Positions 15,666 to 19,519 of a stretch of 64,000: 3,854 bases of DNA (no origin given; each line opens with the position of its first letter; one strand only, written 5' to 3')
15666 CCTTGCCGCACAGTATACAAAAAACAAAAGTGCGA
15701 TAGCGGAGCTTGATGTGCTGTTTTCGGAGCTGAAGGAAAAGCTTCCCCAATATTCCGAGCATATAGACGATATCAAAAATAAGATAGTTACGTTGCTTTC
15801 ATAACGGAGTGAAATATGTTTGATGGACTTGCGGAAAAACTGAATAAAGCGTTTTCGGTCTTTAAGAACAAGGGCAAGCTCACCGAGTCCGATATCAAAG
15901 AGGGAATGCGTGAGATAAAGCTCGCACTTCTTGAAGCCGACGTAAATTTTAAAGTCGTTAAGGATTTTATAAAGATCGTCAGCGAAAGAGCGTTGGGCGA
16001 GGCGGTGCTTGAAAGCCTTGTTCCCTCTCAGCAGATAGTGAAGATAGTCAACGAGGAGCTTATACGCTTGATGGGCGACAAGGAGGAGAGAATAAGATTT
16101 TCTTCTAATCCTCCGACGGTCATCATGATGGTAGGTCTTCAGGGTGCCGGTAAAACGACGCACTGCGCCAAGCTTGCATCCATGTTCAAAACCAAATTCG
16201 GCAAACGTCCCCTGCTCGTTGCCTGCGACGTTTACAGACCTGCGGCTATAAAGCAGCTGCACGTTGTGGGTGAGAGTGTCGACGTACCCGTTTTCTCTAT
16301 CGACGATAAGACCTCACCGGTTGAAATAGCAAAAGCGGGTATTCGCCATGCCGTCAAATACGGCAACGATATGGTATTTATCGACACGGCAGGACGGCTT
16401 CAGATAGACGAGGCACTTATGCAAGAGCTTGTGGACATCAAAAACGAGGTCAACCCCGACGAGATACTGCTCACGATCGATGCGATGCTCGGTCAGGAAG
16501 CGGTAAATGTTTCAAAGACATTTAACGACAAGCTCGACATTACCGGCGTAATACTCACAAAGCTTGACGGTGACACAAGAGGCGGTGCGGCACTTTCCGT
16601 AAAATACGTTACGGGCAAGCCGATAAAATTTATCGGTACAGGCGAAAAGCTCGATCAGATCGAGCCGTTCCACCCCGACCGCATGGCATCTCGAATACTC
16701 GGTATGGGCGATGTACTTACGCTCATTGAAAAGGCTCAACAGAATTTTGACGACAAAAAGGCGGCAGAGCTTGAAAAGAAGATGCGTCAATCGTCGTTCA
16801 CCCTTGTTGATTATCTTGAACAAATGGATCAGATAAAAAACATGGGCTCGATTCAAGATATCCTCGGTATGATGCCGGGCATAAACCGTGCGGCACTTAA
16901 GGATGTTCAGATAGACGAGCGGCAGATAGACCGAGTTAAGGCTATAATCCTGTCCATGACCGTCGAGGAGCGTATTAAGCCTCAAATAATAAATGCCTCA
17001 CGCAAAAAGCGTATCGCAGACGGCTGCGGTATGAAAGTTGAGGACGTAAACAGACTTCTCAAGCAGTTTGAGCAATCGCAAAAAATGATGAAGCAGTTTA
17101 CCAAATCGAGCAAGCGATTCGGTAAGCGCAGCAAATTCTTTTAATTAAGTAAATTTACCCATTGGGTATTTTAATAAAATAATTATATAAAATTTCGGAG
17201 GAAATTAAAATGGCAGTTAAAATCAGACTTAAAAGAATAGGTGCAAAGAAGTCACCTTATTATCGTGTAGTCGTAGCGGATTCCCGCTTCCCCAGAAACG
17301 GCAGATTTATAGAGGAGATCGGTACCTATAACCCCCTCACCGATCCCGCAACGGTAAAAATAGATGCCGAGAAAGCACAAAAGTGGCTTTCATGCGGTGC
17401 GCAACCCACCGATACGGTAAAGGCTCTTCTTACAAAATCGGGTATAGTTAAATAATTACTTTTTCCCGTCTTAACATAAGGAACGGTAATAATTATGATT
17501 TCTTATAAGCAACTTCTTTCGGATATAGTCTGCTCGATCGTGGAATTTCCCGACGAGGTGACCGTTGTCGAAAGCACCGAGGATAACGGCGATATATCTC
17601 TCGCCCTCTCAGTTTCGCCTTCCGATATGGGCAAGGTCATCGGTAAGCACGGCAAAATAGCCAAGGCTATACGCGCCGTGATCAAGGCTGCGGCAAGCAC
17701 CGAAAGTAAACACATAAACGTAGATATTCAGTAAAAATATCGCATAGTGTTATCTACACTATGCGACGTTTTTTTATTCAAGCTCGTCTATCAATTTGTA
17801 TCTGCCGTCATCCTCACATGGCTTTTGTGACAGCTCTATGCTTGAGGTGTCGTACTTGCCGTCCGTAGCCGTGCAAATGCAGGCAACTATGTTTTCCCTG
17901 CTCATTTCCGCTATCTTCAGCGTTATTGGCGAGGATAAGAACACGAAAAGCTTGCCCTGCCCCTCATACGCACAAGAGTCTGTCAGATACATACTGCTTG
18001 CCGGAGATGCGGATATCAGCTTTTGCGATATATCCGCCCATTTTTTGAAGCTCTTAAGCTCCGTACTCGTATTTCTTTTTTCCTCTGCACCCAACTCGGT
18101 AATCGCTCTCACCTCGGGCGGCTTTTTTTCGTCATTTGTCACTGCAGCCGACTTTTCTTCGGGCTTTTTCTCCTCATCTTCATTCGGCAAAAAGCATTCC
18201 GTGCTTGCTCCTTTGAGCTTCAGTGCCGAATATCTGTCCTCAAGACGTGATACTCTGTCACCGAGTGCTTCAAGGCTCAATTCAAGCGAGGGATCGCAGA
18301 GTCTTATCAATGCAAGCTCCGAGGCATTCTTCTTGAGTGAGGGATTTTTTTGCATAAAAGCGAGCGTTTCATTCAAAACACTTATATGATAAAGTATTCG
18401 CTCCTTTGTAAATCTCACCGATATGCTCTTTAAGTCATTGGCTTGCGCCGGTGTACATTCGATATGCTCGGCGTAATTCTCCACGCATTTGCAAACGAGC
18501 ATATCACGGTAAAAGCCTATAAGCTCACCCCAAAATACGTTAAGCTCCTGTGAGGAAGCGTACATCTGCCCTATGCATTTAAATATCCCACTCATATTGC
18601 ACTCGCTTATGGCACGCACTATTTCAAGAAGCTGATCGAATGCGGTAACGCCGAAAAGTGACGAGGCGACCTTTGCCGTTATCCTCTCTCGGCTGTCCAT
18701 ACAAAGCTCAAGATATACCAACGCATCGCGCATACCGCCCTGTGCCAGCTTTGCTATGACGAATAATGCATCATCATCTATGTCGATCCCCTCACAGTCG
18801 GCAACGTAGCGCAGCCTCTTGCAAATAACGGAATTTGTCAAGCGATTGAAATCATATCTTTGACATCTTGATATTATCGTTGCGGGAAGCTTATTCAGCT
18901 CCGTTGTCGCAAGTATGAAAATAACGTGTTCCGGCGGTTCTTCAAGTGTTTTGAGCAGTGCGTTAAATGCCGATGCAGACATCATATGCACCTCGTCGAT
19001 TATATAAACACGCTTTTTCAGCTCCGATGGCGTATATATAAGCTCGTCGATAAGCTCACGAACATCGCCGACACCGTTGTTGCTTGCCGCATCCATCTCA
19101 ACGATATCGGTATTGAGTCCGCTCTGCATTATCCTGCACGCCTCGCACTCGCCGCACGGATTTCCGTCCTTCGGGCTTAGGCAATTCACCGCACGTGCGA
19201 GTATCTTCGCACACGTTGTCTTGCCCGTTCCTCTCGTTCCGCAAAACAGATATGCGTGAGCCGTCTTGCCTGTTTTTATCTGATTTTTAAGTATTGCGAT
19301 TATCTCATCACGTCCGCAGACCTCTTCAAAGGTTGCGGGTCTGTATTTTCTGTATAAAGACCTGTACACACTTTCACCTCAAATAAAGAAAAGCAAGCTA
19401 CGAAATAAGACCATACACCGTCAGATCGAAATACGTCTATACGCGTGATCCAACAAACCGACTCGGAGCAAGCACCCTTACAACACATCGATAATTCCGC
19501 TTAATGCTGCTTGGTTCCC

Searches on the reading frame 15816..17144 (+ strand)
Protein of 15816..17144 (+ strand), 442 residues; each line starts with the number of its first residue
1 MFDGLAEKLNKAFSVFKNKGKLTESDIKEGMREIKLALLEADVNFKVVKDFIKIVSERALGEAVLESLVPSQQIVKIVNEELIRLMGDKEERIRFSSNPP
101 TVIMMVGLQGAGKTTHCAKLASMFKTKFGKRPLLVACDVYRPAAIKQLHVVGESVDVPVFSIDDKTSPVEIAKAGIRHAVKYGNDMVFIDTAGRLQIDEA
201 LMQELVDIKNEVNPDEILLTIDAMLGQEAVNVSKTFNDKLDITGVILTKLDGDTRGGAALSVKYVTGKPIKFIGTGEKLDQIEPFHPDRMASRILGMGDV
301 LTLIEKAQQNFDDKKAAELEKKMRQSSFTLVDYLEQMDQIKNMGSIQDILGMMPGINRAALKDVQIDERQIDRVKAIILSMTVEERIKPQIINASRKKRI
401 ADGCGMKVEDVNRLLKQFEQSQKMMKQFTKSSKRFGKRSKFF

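Call 44: search_protein_families(library=pfam, proteins=[window:15816-17144:+], max_evalue=0.0001)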
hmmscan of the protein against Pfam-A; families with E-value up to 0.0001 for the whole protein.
window:15816-17144:+ (442 aa): 5 families
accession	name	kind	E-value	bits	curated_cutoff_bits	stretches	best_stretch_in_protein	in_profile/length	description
PF00448.28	SRP54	-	1.1e-76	257.3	22.7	1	100-296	1-196/196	SRP54-type protein, GTPase domain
PF02978.25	SRP_SPB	-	5.7e-34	116.8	27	1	327-425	1-91/91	Signal peptide binding domain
PF02881.24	SRP54_N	-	2.3e-19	69.8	22.4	1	5-82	1-75/75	SRP54-type protein, helical bundle domain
PF01656.29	CbiA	-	6.6e-06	26.5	25.4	1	110-255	9-88/125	CobQ/CobB/MinD/ParA nucleotide binding domain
PF13401.12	AAA_22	-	1.7e-05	25.5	27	1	101-210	6-109/130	AAA domain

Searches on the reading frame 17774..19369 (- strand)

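Call 44: search_protein_families(library=pfam, proteins=[window:17774-19369:-], max_evalue=0.0001)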
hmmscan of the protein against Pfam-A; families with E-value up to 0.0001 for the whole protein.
window:17774-19369:- (531 aa): 6 families
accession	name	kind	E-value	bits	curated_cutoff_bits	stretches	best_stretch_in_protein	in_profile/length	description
PF13177.12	DNA_pol3_delta2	-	1.7e-46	158.6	27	1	21-177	3-160/161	DNA polymerase III, delta subunit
PF00004.35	AAA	-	2.2e-14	54.5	21.2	1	41-171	2-125/131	ATPase family associated with various cellular activities (AAA)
PF22608.2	DNAX_ATPase_lid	-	1.3e-07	31.8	27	1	182-217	2-37/49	DNA polymerase III clamp loader subunit, ATPase lid domain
PF13401.12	AAA_22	-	2.1e-07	31.8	27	1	36-155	4-122/130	AAA domain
PF12169.13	DNA_pol3_gamma3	-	2.7e-06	27.6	24.4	1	231-359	2-129/143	DNA polymerase III subunits gamma and tau domain III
PF07728.20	AAA_5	-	6.1e-05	23.5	22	0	41-146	3-94/139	AAA domain (dynein-related subfamily)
